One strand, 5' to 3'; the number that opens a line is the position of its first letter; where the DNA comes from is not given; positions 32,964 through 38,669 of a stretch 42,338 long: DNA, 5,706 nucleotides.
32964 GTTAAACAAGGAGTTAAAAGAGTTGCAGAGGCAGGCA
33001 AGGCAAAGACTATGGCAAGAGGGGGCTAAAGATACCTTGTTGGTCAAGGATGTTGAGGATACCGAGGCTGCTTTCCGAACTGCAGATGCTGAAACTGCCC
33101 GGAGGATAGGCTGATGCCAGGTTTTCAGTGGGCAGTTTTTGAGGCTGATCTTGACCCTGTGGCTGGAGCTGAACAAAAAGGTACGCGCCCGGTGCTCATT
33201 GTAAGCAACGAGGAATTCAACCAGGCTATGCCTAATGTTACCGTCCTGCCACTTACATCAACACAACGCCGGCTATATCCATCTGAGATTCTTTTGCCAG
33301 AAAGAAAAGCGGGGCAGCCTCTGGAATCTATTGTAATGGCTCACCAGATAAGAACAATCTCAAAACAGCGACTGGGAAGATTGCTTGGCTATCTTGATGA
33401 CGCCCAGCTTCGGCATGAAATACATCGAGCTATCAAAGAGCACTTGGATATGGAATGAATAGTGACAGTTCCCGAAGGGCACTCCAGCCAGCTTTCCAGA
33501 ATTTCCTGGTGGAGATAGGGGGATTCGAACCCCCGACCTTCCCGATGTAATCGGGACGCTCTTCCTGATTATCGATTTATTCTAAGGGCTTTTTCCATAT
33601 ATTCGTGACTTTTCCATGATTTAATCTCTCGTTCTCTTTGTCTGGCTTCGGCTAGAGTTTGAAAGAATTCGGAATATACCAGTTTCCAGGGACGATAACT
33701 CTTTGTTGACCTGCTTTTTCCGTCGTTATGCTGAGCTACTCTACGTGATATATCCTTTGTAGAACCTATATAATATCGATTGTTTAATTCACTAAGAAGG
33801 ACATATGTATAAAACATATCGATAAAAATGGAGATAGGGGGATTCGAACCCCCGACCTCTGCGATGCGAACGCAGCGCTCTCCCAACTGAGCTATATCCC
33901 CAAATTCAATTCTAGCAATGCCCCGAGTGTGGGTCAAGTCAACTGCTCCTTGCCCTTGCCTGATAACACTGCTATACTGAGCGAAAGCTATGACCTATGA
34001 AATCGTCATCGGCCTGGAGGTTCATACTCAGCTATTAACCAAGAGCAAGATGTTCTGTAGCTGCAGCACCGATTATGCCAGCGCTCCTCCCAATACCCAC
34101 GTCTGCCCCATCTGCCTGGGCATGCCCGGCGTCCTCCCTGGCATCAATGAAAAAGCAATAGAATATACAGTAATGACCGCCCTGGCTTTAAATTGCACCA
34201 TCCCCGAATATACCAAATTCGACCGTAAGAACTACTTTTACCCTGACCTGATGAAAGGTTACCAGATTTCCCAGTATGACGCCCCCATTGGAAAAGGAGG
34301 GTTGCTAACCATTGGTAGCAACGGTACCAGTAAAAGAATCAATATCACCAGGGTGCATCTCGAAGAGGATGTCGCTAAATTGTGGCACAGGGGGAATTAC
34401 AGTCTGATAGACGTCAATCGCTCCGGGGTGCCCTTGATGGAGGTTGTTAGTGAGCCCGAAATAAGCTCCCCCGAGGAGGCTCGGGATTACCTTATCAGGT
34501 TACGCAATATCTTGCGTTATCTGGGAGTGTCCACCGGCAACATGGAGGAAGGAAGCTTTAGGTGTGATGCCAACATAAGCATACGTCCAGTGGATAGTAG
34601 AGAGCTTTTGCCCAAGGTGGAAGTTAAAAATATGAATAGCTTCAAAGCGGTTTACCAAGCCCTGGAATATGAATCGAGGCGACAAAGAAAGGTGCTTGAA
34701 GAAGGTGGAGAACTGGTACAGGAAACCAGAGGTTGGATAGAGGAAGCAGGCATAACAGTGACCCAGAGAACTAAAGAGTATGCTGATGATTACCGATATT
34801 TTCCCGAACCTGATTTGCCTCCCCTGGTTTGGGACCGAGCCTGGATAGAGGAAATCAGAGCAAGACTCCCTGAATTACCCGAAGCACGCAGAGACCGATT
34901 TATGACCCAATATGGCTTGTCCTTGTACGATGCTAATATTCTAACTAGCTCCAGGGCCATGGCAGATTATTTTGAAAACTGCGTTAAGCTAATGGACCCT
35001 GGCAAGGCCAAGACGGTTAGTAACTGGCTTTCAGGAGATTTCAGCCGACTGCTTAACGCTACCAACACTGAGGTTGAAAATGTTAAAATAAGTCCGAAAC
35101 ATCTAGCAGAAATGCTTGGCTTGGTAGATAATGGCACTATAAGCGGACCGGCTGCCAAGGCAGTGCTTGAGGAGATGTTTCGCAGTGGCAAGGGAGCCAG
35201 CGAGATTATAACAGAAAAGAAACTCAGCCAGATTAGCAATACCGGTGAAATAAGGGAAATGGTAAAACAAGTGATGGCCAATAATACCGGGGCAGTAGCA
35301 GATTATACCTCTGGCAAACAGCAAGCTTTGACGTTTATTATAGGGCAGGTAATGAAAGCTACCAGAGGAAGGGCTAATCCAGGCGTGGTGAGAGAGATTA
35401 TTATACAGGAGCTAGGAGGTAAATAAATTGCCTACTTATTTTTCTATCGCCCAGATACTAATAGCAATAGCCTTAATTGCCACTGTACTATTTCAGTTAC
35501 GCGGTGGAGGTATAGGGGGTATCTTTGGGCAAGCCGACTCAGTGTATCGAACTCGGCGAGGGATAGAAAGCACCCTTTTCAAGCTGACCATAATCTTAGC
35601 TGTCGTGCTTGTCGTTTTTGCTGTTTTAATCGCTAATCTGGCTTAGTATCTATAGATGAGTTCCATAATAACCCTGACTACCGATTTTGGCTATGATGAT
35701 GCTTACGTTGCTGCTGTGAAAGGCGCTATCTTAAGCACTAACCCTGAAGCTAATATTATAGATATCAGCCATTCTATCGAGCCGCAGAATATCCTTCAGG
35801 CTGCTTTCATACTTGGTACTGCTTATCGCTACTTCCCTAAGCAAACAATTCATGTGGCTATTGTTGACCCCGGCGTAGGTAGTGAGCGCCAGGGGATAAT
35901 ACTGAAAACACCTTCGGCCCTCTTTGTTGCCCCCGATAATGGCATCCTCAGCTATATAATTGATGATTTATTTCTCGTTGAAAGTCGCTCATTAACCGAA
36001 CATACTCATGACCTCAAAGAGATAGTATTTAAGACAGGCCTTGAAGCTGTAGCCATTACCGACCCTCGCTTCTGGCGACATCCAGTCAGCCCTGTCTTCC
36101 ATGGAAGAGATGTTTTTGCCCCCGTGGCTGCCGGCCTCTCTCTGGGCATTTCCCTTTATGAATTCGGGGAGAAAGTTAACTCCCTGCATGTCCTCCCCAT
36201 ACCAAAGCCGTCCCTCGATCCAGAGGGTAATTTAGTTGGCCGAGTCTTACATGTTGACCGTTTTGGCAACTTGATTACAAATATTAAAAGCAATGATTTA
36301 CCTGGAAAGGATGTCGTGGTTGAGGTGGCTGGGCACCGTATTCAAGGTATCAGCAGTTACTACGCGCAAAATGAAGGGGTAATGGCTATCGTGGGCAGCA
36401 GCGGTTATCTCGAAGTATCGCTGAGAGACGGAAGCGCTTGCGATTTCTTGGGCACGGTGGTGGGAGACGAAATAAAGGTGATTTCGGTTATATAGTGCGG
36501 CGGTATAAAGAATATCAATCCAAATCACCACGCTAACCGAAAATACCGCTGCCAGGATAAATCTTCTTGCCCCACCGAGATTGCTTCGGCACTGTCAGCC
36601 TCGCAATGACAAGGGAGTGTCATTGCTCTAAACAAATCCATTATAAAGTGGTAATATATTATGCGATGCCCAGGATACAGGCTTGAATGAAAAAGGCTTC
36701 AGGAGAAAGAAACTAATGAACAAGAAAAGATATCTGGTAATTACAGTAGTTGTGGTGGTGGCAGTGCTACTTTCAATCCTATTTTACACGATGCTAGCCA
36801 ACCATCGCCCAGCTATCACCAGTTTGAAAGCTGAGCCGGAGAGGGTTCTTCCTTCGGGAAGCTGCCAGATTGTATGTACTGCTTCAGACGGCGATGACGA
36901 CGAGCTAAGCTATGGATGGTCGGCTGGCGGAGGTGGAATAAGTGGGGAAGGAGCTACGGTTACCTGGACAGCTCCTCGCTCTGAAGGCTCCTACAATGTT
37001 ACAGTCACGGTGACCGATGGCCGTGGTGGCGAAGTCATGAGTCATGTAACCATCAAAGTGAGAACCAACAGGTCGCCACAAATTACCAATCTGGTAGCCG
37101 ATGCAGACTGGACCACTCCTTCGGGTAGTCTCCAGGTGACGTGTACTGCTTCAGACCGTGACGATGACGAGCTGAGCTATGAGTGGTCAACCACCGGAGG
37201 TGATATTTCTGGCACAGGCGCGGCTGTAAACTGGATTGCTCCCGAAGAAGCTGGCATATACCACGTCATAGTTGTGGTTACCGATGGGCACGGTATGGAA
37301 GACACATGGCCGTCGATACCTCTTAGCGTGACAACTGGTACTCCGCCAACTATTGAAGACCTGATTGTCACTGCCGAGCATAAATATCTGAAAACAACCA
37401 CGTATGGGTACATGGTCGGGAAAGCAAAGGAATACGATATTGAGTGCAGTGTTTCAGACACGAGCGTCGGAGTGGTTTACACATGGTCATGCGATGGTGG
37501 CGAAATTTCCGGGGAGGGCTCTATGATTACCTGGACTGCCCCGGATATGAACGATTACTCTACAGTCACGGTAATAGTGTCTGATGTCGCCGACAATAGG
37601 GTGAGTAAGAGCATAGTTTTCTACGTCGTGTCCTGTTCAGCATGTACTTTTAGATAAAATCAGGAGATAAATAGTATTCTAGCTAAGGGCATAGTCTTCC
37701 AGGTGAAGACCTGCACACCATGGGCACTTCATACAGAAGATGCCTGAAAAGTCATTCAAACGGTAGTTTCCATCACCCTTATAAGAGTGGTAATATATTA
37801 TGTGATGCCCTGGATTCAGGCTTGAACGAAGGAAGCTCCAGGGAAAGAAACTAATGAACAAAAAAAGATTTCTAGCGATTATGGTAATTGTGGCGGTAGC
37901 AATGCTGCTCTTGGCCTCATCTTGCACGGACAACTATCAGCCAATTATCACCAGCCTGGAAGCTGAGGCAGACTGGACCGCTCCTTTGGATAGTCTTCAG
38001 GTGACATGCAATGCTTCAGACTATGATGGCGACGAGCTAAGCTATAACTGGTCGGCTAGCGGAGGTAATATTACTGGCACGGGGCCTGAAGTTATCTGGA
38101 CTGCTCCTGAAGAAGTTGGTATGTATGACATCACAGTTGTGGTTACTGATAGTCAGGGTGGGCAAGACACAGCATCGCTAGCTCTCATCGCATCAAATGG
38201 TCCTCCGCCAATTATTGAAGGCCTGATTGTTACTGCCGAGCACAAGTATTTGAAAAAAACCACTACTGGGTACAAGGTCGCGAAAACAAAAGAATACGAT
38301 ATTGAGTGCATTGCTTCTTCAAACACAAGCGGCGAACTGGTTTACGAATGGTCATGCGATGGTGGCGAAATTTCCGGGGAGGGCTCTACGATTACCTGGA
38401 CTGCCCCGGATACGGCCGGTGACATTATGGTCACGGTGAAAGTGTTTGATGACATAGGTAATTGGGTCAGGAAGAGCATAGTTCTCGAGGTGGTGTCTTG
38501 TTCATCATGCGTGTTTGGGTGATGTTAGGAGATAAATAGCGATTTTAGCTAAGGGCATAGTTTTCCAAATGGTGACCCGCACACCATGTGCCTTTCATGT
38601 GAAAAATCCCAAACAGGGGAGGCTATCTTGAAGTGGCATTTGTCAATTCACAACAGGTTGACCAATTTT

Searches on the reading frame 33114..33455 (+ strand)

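Call 69: search_protein_families(library=pfam, proteins=[window:33114-33455:+], max_evalue=0.0001)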
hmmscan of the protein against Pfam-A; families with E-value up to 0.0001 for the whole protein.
window:33114-33455:+ (114 aa): 1 family
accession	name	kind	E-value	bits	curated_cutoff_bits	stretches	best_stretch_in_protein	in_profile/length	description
PF02452.23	PemK_toxin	-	2.7e-27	95.6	23.1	1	5-110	2-108/109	PemK-like, MazF-like toxin of type II toxin-antitoxin system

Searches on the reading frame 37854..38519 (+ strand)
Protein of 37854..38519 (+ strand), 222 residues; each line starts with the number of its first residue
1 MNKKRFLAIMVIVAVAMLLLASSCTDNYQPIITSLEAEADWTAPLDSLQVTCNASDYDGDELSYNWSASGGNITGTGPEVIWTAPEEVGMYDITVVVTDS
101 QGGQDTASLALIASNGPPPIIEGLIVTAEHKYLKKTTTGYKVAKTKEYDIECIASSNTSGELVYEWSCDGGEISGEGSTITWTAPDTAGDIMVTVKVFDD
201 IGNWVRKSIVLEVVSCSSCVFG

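Call 69: search_protein_families(library=pfam, proteins=[window:37854-38519:+], max_evalue=0.0001)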
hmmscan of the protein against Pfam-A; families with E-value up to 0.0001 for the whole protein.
window:37854-38519:+ (222 aa): 5 families
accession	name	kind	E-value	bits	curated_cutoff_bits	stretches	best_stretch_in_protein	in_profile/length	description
PF00801.26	PKD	-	1.3e-08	35.1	23.5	1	49-105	16-73/80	PKD domain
PF17963.7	Big_9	-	1.8e-07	32.4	23.6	1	29-109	3-86/89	Bacterial Ig domain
PF18911.6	PKD_4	-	1.4e-06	28.7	27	1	30-108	4-80/85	PKD domain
PF22352.2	K319L-like_PKD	-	1.7e-06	28.4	27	0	42-110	8-81/84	K319L-like, PKD domain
PF16820.11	PKD_3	-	1.3e-05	25.3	26.3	0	133-196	6-65/68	PKD-like domain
